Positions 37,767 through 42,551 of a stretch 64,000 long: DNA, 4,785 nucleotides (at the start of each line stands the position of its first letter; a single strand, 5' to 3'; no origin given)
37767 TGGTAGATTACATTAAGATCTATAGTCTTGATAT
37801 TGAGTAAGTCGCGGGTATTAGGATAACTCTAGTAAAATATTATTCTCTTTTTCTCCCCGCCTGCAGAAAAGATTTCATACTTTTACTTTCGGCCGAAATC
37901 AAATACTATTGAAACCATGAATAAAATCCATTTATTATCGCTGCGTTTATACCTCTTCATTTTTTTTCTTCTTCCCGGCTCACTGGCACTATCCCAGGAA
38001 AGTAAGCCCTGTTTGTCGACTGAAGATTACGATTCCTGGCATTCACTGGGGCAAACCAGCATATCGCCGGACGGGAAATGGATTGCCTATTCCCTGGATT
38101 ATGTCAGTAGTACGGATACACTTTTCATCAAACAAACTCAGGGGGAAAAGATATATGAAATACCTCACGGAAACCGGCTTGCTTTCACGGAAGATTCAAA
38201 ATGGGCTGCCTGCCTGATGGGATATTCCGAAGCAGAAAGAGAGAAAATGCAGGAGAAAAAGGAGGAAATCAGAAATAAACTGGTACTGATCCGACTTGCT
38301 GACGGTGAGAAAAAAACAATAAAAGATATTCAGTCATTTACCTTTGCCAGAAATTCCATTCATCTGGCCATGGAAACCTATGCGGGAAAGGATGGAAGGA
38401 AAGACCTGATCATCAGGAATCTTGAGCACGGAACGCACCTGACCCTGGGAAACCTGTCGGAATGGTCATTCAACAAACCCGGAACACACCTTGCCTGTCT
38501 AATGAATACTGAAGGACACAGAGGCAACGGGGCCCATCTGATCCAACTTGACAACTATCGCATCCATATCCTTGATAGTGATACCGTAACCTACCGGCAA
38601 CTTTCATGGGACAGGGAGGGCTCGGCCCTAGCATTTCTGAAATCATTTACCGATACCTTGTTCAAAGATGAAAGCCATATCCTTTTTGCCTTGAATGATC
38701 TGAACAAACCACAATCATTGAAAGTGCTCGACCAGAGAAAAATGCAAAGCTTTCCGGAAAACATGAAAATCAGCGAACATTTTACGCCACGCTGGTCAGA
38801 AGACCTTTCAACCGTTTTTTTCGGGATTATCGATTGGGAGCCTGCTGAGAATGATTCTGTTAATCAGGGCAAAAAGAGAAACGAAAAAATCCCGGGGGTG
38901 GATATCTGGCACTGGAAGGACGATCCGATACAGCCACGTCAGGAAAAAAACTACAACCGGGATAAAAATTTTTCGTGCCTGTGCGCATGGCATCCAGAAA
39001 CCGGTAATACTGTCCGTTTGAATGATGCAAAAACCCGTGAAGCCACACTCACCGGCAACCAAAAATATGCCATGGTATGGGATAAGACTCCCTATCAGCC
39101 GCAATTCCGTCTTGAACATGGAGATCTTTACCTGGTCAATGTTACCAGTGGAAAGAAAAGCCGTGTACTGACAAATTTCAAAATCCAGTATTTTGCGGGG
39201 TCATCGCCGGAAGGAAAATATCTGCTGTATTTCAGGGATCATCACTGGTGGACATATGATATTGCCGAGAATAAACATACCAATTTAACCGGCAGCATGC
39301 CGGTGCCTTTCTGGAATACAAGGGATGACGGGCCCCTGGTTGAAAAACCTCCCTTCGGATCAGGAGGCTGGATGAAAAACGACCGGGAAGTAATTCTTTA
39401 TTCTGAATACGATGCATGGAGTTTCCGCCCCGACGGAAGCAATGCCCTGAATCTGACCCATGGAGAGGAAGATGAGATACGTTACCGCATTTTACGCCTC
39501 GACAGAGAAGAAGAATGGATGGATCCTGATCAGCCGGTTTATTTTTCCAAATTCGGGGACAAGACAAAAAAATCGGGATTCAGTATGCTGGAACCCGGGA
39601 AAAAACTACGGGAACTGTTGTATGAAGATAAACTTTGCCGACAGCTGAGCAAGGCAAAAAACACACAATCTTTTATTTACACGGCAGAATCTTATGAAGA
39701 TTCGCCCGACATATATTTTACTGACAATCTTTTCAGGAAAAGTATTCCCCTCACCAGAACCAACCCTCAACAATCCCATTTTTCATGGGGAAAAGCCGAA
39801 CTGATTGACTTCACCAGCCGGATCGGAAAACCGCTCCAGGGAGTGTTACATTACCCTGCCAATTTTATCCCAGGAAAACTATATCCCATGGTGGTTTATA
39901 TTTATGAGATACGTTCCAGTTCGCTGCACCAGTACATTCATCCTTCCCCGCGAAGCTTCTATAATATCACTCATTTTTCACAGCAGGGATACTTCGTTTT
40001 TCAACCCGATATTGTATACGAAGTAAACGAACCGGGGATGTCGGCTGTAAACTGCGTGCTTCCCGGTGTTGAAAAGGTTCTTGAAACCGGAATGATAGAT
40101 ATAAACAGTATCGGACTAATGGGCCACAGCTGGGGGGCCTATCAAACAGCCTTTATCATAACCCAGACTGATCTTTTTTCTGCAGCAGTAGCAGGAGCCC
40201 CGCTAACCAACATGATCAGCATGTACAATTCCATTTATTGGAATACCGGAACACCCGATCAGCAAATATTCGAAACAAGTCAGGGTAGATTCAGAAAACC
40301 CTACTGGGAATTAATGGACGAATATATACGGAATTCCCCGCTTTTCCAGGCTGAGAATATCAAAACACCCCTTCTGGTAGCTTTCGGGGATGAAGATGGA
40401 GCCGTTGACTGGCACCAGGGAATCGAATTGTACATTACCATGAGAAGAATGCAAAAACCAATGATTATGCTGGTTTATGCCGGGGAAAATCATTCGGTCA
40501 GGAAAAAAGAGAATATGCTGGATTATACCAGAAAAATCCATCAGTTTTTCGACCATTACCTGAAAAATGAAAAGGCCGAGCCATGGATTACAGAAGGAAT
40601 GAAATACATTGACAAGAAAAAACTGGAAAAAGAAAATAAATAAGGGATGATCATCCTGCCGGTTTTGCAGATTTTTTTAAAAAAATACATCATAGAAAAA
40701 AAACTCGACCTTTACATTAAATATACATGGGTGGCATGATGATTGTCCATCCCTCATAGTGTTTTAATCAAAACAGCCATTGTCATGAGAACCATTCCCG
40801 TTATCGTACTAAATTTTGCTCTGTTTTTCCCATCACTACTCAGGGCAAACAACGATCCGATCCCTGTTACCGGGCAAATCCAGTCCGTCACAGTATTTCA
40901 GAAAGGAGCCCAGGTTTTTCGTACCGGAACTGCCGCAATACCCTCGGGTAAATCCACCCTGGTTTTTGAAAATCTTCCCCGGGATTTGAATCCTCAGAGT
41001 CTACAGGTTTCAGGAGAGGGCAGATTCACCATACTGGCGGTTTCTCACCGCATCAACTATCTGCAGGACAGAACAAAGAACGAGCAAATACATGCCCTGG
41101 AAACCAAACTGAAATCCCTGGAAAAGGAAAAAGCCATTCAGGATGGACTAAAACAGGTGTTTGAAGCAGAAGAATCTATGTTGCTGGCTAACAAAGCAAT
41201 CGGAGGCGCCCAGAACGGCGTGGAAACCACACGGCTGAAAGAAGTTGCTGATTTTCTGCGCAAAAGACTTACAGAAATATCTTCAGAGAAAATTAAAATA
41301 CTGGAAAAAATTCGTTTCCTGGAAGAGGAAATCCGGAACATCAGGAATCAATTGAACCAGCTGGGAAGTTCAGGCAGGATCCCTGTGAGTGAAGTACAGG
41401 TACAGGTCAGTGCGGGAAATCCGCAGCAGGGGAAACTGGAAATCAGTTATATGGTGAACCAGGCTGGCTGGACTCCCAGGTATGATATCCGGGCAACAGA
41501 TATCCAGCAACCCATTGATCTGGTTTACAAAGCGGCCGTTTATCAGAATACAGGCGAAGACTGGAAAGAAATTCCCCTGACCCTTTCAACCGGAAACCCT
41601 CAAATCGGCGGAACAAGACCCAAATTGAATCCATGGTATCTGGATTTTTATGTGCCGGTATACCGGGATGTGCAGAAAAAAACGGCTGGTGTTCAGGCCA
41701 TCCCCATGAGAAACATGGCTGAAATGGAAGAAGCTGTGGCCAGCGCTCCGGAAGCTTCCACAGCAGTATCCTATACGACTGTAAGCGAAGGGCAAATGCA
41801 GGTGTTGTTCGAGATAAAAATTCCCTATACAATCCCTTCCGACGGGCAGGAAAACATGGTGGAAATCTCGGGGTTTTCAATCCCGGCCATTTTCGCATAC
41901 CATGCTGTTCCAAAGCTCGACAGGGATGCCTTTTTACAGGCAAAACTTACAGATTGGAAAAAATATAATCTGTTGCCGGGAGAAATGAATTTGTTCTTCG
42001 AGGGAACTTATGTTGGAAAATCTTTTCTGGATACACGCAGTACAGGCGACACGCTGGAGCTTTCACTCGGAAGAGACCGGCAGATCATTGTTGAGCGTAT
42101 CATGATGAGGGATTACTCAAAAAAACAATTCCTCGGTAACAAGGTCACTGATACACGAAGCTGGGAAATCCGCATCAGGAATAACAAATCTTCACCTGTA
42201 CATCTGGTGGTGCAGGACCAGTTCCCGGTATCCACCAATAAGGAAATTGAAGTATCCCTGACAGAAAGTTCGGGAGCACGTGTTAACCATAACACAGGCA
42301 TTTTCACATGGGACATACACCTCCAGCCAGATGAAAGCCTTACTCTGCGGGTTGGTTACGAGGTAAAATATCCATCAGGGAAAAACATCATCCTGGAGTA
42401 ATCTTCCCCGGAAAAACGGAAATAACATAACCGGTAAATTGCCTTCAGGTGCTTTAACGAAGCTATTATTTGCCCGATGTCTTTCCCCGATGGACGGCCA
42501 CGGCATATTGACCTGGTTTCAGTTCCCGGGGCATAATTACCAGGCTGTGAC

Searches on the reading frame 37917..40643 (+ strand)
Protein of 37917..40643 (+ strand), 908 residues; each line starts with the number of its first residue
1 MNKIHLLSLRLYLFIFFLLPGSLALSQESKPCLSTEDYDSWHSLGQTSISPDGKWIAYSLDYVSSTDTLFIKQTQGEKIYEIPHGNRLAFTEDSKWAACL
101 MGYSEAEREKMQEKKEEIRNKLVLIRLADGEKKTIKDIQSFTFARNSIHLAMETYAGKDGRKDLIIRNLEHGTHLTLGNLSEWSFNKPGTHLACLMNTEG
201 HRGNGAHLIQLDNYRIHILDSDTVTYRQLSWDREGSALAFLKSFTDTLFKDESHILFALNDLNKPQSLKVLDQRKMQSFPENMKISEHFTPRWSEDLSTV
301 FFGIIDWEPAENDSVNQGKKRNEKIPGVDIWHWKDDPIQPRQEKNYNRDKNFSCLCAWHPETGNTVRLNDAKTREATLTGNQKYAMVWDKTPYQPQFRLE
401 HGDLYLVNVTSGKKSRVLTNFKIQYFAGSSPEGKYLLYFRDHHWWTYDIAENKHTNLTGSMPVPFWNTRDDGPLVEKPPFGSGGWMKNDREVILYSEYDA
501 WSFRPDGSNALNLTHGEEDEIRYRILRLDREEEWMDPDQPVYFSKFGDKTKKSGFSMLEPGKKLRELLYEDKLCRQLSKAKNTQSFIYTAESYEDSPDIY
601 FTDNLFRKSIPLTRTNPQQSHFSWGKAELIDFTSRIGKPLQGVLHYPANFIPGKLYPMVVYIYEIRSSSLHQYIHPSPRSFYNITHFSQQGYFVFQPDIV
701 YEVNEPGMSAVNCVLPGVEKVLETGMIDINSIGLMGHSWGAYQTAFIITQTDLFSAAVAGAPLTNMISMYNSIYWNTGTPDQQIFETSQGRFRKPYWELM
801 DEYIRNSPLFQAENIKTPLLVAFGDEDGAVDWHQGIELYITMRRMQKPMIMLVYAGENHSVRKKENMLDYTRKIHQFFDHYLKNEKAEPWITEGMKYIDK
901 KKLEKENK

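Call 62: search_protein_families(library=pfam, proteins=[window:37917-40643:+], max_evalue=0.0001)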
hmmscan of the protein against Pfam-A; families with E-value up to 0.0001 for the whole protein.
window:37917-40643:+ (908 aa): 2 families
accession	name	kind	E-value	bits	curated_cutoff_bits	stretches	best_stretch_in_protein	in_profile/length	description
PF00326.27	Peptidase_S9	-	2.3e-25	89.8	22.6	1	716-884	50-212/213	Prolyl oligopeptidase family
PF01738.24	DLH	-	4.3e-05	23.6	21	0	807-872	134-199/217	Dienelactone hydrolase family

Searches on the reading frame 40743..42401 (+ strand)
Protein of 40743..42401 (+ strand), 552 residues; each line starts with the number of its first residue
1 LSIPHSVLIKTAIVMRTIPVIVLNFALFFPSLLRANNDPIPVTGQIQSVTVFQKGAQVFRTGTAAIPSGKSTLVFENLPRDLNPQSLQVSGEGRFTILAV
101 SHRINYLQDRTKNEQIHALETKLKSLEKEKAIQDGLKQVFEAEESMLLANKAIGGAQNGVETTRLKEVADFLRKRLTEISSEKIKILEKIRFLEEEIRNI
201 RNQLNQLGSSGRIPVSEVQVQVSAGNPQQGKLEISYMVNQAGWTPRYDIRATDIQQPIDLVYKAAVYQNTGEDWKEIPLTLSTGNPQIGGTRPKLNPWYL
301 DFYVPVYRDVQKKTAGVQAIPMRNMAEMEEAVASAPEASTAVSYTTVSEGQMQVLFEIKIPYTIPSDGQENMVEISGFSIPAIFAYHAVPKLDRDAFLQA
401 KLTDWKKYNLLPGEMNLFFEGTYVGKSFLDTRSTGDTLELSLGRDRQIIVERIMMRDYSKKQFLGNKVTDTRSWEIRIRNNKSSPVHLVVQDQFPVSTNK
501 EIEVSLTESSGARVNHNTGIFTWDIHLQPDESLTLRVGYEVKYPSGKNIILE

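Call 62: search_protein_families(library=pfam, proteins=[window:40743-42401:+], max_evalue=0.0001)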
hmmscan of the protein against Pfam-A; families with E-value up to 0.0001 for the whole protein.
window:40743-42401:+ (552 aa): 2 families
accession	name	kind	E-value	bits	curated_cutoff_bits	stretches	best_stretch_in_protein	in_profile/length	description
PF13598.12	DUF4139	-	3.5e-62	210.2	31.8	1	232-544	1-204/205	Domain of unknown function (DUF4139)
PF13600.11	DUF4140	-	2.5e-21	76.4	27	1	49-146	1-97/98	N-terminal domain of unknown function (DUF4140)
